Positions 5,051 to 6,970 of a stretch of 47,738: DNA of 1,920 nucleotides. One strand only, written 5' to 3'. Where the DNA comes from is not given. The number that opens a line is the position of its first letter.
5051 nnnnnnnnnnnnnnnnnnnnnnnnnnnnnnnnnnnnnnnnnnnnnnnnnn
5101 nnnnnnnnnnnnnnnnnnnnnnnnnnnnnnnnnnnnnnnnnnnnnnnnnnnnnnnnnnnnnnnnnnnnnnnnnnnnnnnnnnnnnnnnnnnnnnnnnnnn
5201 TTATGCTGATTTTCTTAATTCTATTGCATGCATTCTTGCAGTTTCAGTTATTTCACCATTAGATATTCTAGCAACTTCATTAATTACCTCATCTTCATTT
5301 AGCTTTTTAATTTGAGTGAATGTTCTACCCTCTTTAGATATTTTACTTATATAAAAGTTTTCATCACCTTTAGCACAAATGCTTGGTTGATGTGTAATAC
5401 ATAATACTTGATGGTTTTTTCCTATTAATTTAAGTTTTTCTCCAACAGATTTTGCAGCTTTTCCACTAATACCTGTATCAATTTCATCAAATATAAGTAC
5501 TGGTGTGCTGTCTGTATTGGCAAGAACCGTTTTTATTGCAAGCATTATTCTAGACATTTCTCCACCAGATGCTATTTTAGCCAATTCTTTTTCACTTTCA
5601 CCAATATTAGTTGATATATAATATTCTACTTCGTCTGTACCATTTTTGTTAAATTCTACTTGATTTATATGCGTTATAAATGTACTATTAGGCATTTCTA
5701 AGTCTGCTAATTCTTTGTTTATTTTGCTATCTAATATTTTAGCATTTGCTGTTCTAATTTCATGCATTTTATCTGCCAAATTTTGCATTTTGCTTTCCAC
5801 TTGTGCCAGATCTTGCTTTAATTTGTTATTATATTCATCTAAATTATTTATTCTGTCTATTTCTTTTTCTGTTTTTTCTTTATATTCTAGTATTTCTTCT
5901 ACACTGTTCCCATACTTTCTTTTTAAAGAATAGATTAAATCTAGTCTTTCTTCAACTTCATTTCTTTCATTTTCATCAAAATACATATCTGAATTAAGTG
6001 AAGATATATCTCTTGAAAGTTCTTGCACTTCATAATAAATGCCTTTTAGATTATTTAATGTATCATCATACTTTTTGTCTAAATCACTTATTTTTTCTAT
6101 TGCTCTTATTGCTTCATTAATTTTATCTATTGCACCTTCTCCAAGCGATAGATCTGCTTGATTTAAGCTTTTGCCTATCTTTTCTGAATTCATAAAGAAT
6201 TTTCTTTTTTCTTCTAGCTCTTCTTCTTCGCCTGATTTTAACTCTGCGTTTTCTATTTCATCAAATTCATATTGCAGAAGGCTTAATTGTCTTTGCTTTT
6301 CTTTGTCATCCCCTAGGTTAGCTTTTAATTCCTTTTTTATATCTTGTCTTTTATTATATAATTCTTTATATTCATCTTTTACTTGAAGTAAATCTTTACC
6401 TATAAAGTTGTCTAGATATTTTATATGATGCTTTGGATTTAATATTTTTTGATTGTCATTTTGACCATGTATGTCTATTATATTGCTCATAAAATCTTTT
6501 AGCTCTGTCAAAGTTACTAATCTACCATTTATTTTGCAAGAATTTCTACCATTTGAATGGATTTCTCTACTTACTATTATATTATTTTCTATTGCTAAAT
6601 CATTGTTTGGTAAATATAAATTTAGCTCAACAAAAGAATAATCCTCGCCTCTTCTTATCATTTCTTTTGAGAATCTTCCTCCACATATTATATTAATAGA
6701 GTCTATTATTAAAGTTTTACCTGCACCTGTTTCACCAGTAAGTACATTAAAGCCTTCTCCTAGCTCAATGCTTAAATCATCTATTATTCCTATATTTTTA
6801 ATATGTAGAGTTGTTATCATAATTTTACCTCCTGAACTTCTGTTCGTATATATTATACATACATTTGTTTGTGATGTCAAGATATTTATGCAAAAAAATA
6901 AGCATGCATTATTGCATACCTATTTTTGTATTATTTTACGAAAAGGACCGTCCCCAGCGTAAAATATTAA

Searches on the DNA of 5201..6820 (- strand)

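Call 45: search_rna_families(sources=[L093, L108], threshold=evalue, max_evalue=10)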
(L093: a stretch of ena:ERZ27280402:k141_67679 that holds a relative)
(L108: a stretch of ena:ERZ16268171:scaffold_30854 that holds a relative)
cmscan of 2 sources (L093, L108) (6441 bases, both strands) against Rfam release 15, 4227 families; matches with E-value up to 10: 14.
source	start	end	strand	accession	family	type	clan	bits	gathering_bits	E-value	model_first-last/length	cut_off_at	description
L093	131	209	-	RF03664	MIR6288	Gene; miRNA;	-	36.5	74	0.00012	1-92/92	no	MIR6288 microRNA precursor family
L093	133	202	-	RF03621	MIR4245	Gene; miRNA;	-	31.9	74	0.012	1-128/128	no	MIR4245 microRNA precursor family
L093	138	199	-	RF00768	MIR405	Gene; miRNA;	-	29.4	102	0.04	13-71/83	no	MIR405 microRNA precursor family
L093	130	207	+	RF04228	MIR6140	Gene; miRNA;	-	28.8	140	0.03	25-141/165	no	MIR6140 microRNA precursor family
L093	135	204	+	RF00761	mir-340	Gene; miRNA;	-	26.3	70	0.037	1-95/95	no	mir-340 microRNA precursor family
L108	3554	3594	-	RF01164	SNORD107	Gene; snRNA; snoRNA; CD-box;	-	23.2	50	0.8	30-70/74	no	Small nucleolar RNA SNORD107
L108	3504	3580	+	RF02732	JA04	Gene; sRNA;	-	22.4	81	9.7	1-81/81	no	Aggregatibacter sRNA JA04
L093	2131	2178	-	RF02066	STnc320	Gene; sRNA;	-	21.3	50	1.8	1-55/55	no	Salmonella enterica sRNA STnc320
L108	1822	1911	+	RF00336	snoJ26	Gene; snRNA; snoRNA; CD-box;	-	20.8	50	7.5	1-147/147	no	Small nucleolar RNA J26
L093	137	199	-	RF03398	mir-3552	Gene; miRNA;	-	19.9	120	2.7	1-105/105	no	mir-3552 microRNA precursor family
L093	2129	2210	-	RF02076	STnc100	Gene; sRNA;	-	18.2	47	1.2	1-206/206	no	Gammaproteobacterial sRNA STnc100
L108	2744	2828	+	RF01209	snR76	Gene; snRNA; snoRNA; CD-box;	CL00071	17.3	55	9.1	1-101/101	no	Small nucleolar RNA snR76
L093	1939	2048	-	RF00619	U6atac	Gene; snRNA; splicing;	CL00009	16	33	1.4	1-126/126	no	U6atac minor spliceosomal RNA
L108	3056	3122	-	RF00811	mir-84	Gene; miRNA;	-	15.9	60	9.6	1-75/75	no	mir-84 microRNA precursor family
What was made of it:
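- On Any Rfam 15 family: Homologues L093 and L108 give no family that matches both RNAs (call 45).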

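Call 66: search_dna_similar(query=L093:1917-2165:+, collection=phages, mode=distant, max_evalue=1, max_rows=5)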
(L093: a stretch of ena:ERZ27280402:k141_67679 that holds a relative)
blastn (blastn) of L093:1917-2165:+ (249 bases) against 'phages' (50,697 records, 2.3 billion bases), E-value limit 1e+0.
Records with a match: 2; places in all: 2; records where one place covers at least 80% of the query: 0.
Best place of each record, by identity: 80-90% 2.
By first word of the organism name: Enterococcus 2.
By host as written in the record: - 1; Enterococcus faecalis 1.
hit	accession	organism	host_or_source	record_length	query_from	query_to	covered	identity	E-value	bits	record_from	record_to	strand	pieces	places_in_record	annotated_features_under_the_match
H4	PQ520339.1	Enterococcus phage IME_EF3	-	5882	3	31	12%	89.7%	8e-1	40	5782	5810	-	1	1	record has no annotation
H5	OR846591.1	Enterococcus phage Efs 1-1-1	Enterococcus faecalis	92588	3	31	12%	89.7%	8e-1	40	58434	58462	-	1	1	record has no annotation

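Call 67: search_dna_similar(query=L101:4685-4955:+, collection=phages, mode=distant, max_evalue=1, max_rows=5)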
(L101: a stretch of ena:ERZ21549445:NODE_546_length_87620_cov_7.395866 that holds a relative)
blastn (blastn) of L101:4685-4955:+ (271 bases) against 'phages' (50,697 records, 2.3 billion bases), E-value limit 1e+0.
Records with a match: 34; places in all: 34; records where one place covers at least 80% of the query: 0.
Best place of each record, by identity: 90-95% 29; 80-90% 5.
By first word of the organism name: Streptococcus 27; Bacillus 5; Leuconostoc 1; Bacteriophage 1.
By host as written in the record: Streptococcus thermophilus 23; Bacillus cereus 2; Bacillus anthracis Sterne 2; Streptococcus thermophilus ST64713 2; Streptococcus thermophilus ST62990 2; Bacillus anthracis 1; Leuconostoc mesenteroides WIKIM 33 1; - 1.
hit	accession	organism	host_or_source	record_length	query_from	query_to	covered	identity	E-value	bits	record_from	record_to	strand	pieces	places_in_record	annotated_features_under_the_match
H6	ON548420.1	Bacillus phage vB_BanS-Thrax4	Bacillus anthracis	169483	1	37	14%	83.8%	3e-1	41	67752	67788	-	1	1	none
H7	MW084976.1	Bacillus phage Kirov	Bacillus cereus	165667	1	34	13%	85.3%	9e-1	40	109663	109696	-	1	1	none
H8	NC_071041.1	Bacillus phage Kirov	Bacillus cereus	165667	1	34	13%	85.3%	9e-1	40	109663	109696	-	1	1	none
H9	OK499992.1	Bacillus phage vB_BanS_Nate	Bacillus anthracis Sterne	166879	1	31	11%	90.3%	7e-2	44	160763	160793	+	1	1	none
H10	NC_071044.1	Bacillus phage vB_BanS_Nate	Bacillus anthracis Sterne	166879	1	31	11%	90.3%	7e-2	44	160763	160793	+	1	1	none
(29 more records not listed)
